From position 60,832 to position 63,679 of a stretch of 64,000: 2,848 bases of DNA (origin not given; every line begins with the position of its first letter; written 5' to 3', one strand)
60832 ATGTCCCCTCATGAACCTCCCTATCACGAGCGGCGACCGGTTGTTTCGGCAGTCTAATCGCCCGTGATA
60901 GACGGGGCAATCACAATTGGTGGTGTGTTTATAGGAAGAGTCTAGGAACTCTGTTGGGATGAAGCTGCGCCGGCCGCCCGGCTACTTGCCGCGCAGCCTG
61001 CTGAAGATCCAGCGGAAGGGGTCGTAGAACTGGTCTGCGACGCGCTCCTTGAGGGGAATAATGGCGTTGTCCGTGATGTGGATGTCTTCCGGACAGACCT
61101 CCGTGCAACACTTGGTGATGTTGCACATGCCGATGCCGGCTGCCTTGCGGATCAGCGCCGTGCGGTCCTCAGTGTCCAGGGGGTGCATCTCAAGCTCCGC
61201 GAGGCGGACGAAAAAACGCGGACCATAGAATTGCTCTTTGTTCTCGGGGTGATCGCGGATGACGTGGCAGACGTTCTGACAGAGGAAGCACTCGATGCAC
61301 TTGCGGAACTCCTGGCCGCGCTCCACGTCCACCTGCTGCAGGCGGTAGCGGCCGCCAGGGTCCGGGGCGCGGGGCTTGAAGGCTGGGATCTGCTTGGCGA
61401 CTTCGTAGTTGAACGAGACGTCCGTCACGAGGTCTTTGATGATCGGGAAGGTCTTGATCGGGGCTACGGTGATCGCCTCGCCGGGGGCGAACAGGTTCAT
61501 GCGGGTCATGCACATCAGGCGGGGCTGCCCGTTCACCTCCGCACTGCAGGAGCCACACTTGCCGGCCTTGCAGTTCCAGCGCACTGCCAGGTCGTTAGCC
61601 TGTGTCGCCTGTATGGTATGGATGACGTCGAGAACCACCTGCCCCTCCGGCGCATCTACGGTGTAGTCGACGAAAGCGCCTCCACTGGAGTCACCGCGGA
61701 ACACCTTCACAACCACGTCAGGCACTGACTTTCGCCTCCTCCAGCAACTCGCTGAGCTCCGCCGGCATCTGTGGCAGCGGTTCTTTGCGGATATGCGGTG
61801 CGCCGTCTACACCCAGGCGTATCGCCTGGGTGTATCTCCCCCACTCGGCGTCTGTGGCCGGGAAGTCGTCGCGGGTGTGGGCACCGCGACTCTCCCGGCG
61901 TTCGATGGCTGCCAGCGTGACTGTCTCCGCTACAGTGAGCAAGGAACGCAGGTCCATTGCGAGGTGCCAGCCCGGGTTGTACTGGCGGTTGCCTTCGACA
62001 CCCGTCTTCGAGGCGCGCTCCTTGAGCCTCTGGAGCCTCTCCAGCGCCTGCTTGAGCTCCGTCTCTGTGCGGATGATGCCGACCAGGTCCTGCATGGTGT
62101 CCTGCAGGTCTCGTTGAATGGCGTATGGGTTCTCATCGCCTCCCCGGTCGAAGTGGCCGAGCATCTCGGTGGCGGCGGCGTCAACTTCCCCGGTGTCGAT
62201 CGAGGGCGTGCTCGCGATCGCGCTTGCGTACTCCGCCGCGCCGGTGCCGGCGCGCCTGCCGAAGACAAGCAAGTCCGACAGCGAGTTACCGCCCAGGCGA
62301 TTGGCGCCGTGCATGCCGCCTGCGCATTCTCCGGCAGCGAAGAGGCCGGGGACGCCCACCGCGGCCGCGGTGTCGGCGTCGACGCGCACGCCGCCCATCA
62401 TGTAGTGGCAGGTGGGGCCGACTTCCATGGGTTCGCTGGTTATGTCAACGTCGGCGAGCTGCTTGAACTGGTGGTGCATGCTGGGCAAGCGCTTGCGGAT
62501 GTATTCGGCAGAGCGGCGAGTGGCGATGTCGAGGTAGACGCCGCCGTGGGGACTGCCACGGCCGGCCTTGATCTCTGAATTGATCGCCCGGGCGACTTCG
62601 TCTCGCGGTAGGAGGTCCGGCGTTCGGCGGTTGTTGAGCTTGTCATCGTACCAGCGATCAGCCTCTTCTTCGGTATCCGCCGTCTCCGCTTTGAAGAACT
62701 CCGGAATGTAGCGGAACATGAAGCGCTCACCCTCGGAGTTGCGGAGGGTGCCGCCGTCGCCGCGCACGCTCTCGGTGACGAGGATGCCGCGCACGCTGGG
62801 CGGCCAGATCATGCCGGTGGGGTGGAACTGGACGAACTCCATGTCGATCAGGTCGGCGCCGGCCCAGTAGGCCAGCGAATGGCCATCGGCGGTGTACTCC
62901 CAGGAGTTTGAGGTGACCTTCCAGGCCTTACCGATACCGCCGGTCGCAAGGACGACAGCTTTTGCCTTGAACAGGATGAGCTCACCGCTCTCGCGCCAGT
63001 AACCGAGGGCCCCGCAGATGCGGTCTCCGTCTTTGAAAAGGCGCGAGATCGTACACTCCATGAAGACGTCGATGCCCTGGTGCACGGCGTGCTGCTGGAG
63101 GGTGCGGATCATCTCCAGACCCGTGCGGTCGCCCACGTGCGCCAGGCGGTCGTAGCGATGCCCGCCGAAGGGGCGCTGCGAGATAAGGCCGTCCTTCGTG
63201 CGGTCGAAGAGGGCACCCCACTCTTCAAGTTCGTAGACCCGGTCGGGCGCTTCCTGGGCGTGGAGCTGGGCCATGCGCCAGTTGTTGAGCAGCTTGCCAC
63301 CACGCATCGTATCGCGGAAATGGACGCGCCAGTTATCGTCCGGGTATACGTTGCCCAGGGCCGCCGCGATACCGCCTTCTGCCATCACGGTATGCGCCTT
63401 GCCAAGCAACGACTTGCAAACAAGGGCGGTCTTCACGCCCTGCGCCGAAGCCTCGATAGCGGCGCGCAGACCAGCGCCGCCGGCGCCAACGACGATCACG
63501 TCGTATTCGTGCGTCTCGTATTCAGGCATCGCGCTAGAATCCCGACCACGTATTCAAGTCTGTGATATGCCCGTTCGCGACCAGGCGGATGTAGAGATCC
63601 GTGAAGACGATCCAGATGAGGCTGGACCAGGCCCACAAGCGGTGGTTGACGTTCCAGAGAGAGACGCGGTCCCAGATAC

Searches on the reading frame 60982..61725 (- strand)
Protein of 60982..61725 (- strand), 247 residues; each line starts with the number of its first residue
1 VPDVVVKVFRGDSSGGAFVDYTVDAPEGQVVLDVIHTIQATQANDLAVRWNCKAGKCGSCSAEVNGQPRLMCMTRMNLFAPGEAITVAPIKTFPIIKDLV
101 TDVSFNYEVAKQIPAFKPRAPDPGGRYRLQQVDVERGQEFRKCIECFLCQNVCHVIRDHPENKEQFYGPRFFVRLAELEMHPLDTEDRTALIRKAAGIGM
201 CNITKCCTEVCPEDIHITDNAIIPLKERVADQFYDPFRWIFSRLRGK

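Call 64: search_protein_families(library=pfam, max_evalue=0.00001, proteins=[window:60982-61725:-])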
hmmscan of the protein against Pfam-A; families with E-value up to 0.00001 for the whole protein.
window:60982-61725:- (247 aa): 2 families
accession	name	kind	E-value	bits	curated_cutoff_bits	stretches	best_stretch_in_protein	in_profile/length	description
PF13085.11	Fer2_3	-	7.1e-23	81.1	27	1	8-104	4-103/107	2Fe-2S iron-sulfur cluster binding domain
PF13183.11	Fer4_8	-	1.6e-08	35.4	27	1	140-215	2-68/68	4Fe-4S dicluster domain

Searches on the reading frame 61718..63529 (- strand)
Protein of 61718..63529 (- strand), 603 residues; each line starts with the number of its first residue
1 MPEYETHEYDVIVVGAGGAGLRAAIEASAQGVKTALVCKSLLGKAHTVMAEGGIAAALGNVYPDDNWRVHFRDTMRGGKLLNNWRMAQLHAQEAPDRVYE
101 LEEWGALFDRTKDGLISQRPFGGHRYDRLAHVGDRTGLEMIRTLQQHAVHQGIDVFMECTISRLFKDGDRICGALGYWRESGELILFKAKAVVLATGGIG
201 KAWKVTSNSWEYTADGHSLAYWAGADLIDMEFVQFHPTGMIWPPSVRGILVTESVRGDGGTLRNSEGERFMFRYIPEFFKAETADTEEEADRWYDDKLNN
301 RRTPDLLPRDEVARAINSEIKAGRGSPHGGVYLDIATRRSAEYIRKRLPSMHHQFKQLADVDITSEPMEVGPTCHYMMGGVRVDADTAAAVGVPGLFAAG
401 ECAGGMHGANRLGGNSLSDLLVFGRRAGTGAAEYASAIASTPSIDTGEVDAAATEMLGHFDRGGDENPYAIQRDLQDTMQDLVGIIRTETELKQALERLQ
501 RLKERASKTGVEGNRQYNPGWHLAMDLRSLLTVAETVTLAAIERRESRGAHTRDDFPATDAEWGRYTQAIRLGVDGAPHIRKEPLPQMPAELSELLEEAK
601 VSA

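Call 64: search_protein_families(library=pfam, max_evalue=0.00001, proteins=[window:61718-63529:-])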
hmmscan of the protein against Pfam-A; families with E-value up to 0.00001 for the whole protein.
window:61718-63529:- (603 aa): 5 families
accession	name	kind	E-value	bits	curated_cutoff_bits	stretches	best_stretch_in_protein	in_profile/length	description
PF00890.30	FAD_binding_2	-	6.1e-94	316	20.4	1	10-417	1-414/414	FAD binding domain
PF02910.25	Succ_DH_flav_C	-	7.4e-27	94.3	20.8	1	473-586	2-117/130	Fumarate reductase flavoprotein C-term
PF03486.20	HI0933_like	-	3.8e-08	33.5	50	0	138-428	109-242/244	HI0933-like protein Rossmann domain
PF07992.20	Pyr_redox_2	-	1.7e-07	31.4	26.1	0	9-37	1-29/291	Pyridine nucleotide-disulphide oxidoreductase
PF01266.30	DAO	-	3e-07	30.7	27.9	1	10-153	1-164/353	FAD dependent oxidoreductase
